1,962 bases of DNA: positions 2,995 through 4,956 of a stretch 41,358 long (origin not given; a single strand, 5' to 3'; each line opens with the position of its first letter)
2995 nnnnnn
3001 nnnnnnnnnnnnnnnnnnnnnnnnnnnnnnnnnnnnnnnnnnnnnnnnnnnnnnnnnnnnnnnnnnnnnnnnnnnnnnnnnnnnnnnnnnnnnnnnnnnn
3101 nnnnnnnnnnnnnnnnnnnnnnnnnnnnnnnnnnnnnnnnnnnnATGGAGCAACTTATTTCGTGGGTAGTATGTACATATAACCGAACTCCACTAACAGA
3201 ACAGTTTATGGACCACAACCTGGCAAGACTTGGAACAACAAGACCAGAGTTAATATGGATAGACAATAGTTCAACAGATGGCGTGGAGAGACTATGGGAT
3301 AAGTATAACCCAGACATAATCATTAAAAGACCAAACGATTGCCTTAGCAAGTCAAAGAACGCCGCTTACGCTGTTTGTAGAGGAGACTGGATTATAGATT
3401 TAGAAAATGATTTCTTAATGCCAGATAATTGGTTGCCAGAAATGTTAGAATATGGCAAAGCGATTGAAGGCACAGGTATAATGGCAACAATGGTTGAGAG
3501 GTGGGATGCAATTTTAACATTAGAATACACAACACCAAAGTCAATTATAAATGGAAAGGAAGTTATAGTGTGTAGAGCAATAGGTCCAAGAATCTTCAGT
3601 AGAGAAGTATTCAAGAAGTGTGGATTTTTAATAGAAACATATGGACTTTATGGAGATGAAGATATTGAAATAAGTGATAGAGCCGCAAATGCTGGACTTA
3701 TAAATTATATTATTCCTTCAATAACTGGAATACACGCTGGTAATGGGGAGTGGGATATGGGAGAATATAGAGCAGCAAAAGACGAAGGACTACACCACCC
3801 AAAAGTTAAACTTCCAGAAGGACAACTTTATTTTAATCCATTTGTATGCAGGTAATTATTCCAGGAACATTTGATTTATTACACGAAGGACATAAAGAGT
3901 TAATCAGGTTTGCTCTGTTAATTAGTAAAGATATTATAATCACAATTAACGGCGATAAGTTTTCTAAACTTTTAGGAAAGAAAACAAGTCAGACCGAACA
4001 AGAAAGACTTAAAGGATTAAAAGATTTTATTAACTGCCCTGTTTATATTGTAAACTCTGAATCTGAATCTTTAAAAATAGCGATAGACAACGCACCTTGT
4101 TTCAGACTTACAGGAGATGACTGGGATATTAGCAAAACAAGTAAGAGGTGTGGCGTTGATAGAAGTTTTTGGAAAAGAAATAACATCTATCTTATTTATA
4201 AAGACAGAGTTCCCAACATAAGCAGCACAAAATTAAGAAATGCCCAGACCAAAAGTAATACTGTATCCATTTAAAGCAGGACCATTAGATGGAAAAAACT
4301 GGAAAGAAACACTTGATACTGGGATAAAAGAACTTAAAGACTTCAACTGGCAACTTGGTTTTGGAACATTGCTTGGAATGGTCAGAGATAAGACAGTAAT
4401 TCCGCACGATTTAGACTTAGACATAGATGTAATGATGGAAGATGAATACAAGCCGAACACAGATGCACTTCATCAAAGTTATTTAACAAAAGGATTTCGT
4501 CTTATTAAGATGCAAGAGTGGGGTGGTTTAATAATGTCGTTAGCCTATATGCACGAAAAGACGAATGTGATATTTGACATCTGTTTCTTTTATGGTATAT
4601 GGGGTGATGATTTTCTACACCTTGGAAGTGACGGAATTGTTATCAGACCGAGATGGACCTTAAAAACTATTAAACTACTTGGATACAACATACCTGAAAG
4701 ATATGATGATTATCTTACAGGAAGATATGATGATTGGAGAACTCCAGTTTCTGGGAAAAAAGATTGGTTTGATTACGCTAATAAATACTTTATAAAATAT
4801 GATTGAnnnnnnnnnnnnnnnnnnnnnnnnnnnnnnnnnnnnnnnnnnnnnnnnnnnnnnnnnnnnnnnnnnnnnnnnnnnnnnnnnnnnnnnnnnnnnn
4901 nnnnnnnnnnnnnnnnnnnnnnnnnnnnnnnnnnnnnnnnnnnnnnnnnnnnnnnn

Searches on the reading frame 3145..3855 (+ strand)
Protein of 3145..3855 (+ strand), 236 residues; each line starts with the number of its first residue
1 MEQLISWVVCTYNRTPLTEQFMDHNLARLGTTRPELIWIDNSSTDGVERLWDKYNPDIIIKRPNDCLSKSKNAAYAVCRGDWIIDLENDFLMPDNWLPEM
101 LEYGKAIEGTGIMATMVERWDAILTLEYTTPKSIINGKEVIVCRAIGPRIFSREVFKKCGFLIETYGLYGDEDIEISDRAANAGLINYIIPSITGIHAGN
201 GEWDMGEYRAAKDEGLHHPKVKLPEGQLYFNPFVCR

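Call 18: search_protein_families(library=phrogs, proteins=[window:3145-3855:+], max_evalue=0.001)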
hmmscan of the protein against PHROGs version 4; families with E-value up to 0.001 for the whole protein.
window:3145-3855:+ (236 aa): 1 family
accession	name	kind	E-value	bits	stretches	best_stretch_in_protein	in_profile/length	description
phrog_2456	-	moron, auxiliary metabolic gene and host takeover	0.00035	21.2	1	150-187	142-179/239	glycosyltransferase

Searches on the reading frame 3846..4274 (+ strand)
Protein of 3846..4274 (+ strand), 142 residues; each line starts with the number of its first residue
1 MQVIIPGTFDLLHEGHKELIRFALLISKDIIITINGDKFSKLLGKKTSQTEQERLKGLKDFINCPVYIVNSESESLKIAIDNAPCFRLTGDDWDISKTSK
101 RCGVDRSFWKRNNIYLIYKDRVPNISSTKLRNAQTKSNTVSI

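Call 54: search_protein_families(library=pfam, proteins=[window:3846-4274:+], max_evalue=0.01)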
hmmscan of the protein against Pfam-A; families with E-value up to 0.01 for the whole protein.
window:3846-4274:+ (142 aa): 1 family
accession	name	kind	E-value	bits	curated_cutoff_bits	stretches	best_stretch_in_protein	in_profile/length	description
PF01467.32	CTP_transf_like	-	2.6e-12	47.5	21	1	4-132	1-132/133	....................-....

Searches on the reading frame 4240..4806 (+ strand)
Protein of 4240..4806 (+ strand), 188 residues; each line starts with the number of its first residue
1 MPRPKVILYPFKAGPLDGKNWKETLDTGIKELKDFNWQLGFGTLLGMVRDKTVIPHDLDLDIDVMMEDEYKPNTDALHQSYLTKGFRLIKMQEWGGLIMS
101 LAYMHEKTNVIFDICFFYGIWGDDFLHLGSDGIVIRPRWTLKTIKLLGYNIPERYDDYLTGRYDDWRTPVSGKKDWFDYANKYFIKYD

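Call 54: search_protein_families(library=pfam, proteins=[window:4240-4806:+], max_evalue=0.01)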
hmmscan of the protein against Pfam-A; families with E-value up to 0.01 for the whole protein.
window:4240-4806:+ (188 aa): 1 family
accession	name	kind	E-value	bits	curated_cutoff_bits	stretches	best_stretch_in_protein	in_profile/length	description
PF04991.19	LicD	-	7.4e-06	26.6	22.6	1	35-68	6-39/227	LicD family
